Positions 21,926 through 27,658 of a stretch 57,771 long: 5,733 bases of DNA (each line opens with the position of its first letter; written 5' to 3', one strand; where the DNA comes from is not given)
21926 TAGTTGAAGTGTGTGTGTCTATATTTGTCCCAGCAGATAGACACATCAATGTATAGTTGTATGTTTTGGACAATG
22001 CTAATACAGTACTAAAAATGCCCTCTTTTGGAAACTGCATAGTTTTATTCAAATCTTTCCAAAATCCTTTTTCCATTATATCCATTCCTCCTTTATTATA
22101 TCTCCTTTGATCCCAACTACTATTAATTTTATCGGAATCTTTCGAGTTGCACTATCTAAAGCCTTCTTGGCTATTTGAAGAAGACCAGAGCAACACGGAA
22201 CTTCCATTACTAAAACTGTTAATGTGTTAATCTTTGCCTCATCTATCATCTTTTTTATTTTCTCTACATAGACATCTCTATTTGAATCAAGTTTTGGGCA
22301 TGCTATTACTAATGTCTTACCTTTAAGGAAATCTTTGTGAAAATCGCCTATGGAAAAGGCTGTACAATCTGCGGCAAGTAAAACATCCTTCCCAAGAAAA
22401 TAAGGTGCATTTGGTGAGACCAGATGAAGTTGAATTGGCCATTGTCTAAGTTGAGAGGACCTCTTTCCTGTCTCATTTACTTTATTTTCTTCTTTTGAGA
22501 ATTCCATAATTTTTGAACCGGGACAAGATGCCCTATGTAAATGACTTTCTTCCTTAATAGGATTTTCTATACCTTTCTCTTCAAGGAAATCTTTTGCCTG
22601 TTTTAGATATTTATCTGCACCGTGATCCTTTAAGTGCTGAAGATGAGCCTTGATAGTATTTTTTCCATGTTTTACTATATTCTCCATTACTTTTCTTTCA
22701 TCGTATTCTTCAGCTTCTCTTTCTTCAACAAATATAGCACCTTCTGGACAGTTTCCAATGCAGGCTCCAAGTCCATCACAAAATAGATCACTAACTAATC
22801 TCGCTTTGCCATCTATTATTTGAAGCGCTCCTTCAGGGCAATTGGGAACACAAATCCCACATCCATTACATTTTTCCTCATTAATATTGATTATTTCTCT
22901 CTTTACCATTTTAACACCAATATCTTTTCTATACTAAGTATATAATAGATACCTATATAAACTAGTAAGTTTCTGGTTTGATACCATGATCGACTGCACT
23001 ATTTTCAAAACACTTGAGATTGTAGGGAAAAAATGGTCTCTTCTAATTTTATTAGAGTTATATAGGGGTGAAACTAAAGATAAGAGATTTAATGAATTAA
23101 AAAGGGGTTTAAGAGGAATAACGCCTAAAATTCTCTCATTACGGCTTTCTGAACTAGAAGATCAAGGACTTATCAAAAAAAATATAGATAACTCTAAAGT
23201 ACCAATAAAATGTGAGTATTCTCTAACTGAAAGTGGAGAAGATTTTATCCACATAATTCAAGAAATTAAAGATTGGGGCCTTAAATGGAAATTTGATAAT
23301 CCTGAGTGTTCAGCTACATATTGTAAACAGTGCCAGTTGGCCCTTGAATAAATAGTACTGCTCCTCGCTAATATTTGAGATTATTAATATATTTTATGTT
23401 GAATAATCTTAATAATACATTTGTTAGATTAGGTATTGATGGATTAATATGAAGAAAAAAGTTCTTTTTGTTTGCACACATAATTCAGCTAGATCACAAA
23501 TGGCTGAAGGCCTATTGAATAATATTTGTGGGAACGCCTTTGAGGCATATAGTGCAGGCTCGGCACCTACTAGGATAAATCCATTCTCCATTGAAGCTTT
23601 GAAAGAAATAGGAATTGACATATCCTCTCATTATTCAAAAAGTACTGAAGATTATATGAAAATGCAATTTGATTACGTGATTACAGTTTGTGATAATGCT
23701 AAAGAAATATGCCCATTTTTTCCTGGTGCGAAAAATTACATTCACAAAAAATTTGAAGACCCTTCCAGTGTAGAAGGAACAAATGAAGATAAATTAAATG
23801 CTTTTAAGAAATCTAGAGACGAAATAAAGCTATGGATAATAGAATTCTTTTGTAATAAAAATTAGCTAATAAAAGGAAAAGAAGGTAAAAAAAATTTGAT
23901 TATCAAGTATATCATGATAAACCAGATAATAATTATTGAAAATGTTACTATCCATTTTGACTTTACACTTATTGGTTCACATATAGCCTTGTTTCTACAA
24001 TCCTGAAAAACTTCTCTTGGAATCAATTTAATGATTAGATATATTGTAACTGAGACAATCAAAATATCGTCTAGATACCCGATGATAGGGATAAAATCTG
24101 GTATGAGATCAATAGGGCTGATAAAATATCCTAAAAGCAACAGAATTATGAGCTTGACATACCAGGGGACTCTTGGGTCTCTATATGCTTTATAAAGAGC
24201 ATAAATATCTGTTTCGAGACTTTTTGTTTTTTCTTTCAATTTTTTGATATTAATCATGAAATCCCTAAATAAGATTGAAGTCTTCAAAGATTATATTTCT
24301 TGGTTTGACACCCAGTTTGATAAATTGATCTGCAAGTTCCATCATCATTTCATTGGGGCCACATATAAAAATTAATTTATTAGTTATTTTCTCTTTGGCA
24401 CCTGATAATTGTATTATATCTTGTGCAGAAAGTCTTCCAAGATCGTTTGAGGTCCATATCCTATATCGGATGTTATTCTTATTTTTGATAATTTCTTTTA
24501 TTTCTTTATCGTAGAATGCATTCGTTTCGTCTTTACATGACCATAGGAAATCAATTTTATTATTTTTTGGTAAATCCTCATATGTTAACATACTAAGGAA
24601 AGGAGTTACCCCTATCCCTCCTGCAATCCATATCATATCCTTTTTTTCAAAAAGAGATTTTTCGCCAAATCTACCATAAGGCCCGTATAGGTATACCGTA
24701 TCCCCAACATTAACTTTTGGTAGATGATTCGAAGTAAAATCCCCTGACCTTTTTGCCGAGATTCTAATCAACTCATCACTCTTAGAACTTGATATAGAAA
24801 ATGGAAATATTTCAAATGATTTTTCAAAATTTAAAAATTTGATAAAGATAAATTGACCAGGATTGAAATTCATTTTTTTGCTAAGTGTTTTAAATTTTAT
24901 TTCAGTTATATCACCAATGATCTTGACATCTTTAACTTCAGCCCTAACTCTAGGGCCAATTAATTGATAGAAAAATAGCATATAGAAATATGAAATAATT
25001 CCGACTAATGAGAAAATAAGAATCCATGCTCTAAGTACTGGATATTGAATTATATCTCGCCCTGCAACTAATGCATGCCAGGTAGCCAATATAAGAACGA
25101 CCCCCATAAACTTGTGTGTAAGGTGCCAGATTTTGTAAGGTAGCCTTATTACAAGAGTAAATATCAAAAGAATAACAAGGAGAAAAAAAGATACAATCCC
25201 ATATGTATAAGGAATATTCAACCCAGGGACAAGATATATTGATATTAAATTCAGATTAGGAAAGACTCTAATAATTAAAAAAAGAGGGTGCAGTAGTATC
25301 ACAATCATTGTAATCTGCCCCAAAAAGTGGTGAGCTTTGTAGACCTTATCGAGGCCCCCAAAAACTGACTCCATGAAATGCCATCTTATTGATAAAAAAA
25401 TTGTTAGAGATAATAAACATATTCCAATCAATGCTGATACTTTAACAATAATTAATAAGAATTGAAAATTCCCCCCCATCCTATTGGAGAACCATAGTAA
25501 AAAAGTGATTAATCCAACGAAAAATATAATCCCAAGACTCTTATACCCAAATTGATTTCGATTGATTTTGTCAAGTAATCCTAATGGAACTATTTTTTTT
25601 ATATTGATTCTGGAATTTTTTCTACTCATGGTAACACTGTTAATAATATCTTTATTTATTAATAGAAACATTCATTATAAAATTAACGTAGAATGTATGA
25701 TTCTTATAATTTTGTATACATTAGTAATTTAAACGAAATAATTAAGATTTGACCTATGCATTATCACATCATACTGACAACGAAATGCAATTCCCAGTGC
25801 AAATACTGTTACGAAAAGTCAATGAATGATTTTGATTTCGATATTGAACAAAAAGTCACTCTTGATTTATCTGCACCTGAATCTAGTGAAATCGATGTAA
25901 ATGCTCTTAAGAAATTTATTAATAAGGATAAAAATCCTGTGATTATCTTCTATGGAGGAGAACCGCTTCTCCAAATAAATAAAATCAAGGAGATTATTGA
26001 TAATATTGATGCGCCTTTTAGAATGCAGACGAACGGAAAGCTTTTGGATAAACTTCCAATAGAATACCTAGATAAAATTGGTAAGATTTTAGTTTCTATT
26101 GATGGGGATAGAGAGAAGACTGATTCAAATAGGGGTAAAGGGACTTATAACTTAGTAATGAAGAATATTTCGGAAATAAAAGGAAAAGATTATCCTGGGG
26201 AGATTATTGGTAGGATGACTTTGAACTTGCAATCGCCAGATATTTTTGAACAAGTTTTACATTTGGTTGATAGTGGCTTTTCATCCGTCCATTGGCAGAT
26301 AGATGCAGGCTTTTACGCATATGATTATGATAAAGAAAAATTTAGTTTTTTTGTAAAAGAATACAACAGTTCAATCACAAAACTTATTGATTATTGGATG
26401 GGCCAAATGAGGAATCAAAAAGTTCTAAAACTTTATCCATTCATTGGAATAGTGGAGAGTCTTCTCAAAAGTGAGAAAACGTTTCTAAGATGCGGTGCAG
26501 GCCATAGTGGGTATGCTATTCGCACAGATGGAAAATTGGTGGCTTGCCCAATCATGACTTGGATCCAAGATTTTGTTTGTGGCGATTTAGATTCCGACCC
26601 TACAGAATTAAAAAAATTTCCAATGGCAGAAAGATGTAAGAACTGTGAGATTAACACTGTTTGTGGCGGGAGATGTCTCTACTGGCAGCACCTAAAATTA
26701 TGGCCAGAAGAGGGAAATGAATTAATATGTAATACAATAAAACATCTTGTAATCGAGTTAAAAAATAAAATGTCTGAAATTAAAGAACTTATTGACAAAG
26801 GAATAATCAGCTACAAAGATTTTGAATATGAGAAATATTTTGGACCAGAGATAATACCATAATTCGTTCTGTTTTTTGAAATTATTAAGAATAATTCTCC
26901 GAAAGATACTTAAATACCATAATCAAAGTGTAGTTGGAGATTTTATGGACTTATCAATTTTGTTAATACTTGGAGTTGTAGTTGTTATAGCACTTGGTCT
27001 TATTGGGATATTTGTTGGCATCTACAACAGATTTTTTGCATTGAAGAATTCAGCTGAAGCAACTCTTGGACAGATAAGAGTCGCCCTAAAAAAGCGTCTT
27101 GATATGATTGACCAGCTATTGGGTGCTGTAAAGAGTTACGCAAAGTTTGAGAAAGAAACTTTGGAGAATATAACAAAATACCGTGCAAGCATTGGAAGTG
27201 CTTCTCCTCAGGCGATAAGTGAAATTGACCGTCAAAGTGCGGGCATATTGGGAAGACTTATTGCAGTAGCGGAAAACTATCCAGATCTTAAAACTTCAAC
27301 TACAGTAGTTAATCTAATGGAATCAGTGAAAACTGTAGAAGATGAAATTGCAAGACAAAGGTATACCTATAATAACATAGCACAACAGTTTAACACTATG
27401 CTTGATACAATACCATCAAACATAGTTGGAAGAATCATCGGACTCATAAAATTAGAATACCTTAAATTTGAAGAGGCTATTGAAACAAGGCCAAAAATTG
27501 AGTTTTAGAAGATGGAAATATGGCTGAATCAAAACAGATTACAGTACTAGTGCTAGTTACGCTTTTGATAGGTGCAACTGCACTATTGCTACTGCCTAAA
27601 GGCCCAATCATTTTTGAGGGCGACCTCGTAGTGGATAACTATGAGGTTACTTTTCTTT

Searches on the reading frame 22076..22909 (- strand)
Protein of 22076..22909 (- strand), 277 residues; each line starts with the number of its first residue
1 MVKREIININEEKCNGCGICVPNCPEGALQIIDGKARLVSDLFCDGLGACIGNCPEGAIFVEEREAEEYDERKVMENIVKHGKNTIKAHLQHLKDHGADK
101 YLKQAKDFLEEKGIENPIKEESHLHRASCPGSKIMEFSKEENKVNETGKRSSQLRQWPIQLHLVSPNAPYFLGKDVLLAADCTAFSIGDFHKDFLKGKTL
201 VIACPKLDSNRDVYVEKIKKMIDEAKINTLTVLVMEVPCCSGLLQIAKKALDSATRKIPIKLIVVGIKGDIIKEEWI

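Call 48: search_protein_families(library=pfam, proteins=[window:22076-22909:-], max_evalue=0.0001)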
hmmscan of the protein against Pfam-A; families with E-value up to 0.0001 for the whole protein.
window:22076-22909:- (277 aa): 8 families
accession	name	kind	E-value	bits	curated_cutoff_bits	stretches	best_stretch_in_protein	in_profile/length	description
PF00037.32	Fer4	-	1.2e-09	38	21.1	1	8-29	2-23/24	4Fe-4S binding domain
PF13237.11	Fer4_10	-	1.8e-08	34.6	25.5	1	7-55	2-53/53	4Fe-4S dicluster domain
PF12838.12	Fer4_7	-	7.9e-08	33.1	27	0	5-28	29-52/52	4Fe-4S dicluster domain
PF12837.12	Fer4_6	-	1.4e-07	31.5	25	1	6-29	1-24/24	4Fe-4S binding domain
PF13187.11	Fer4_9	-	2.6e-07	31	27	1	13-59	1-52/52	4Fe-4S dicluster domain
PF13484.11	Fer4_16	-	5.6e-06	27.5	30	0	13-30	1-18/66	4Fe-4S double cluster binding domain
PF14697.11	Fer4_21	-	1.2e-05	25.8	35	1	9-59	3-57/59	4Fe-4S dicluster domain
PF25160.1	LdpA_Fe-S-bd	-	4.6e-05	23.6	27.6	0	8-30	22-44/49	LdpA Fe-S cluster-binding domain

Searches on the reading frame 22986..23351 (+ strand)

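Call 49: search_protein_families(library=pfam, proteins=[window:22986-23351:+], max_evalue=0.0001)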
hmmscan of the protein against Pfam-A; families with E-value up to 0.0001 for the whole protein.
window:22986-23351:+ (121 aa): 1 family
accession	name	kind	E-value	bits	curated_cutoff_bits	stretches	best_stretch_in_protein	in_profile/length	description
PF01638.23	HxlR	-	1.6e-24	86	20.8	1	12-102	1-87/91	HxlR-like helix-turn-helix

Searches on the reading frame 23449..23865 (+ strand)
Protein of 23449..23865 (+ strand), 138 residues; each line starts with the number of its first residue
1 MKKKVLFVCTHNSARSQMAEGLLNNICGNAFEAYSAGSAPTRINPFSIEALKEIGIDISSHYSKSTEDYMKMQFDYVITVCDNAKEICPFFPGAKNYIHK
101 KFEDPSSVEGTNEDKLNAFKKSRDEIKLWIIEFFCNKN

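Call 49: search_protein_families(library=pfam, proteins=[window:23449-23865:+], max_evalue=0.0001)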
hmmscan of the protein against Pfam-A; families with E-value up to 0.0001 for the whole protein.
window:23449-23865:+ (138 aa): 1 family
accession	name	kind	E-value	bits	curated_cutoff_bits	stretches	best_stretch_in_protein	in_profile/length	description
PF01451.26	LMWPc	-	1.2e-20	74.7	23.2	1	5-130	1-140/144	Low molecular weight phosphotyrosine protein phosphatase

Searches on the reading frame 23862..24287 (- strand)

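Call 49: search_protein_families(library=pfam, proteins=[window:23862-24287:-], max_evalue=0.0001)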
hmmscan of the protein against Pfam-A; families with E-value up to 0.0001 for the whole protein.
window:23862-24287:- (141 aa): 1 family
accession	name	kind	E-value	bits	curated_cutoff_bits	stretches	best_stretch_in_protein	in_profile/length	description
PF06803.17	DUF1232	-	1.6e-14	53.7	23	1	44-79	1-36/37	Protein of unknown function (DUF1232)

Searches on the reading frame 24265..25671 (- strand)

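Call 49: search_protein_families(library=pfam, proteins=[window:24265-25671:-], max_evalue=0.0001)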
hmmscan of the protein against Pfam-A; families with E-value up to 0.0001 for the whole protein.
window:24265-25671:- (468 aa): 4 families
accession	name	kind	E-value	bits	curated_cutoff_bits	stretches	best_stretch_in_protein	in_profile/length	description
PF01794.25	Ferric_reduct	-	1.3e-09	38.6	28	1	81-196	3-120/121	Ferric reductase like transmembrane component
PF08022.18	FAD_binding_8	-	3e-09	37.4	22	1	250-316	10-78/109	FAD-binding domain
PF00175.26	NAD_binding_1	-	5e-09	37.2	22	1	349-444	2-105/109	Oxidoreductase NAD-binding domain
PF08030.17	NAD_binding_6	-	2.8e-06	27.9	22.2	1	347-428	5-95/156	Ferric reductase NAD binding domain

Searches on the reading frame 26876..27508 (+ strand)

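Call 49: search_protein_families(library=pfam, proteins=[window:26876-27508:+], max_evalue=0.0001)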
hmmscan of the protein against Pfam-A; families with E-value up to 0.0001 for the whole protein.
window:26876-27508:+ (210 aa): 1 family
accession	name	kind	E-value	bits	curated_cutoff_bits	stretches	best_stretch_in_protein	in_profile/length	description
PF04011.17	LemA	-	7.9e-41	139.8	26.2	1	65-210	3-149/149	LemA family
